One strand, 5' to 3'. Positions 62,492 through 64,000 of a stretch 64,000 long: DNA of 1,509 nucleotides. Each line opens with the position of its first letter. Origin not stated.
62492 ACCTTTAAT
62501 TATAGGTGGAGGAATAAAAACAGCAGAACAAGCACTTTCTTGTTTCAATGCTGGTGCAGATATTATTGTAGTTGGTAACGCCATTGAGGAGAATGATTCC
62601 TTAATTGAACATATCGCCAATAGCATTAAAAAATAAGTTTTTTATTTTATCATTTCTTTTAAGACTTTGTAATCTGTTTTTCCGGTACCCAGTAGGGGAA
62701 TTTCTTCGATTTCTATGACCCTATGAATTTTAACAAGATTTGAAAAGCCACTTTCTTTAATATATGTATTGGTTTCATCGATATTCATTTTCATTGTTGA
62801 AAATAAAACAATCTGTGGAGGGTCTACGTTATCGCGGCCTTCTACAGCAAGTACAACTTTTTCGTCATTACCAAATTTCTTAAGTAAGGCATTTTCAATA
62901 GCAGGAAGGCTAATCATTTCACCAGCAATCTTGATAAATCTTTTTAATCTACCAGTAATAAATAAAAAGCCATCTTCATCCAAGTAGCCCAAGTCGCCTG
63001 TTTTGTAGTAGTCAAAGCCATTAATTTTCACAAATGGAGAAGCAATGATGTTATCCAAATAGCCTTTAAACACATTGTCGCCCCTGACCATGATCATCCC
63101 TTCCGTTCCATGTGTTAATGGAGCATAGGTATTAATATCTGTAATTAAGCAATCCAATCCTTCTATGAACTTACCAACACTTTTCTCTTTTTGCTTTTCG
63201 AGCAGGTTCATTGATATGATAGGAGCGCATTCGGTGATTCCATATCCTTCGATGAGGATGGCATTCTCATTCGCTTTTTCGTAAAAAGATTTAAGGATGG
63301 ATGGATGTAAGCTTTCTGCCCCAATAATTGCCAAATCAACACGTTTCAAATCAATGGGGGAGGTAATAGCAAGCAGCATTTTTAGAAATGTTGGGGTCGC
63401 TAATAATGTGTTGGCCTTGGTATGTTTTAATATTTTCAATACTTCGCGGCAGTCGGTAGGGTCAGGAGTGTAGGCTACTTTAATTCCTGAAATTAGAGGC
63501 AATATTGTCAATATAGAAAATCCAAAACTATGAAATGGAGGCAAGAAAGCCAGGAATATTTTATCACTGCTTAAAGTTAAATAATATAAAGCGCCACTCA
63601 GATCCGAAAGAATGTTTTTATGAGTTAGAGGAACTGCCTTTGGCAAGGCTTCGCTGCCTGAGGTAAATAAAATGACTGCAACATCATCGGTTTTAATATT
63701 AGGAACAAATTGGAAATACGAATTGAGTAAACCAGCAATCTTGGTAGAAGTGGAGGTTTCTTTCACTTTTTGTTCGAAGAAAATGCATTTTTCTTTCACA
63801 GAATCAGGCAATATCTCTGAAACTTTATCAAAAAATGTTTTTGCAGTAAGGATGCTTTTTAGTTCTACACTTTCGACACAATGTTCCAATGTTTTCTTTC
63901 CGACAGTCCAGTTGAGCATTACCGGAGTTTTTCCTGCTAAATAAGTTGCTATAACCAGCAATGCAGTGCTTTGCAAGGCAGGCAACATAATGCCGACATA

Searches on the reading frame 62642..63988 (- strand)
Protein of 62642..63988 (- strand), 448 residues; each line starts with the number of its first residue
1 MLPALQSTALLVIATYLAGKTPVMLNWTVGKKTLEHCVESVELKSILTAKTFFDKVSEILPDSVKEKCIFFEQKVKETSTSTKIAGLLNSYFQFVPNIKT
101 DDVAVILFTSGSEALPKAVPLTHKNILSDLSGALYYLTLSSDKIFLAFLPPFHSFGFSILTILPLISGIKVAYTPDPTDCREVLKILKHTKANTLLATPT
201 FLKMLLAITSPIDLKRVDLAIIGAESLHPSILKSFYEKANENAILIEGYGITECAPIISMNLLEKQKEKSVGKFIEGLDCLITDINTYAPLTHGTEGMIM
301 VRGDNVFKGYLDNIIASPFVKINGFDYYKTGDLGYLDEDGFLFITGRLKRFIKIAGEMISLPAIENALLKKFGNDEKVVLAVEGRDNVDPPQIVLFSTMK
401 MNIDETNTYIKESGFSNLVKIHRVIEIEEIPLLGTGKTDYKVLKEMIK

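Call 38: find_encoding_contigs(protein=window:62642-63988:-, flank=10000, max_places=4)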
Protein window:62642-63988:- (448 aa): no gene with exactly this product is on record in the collection.
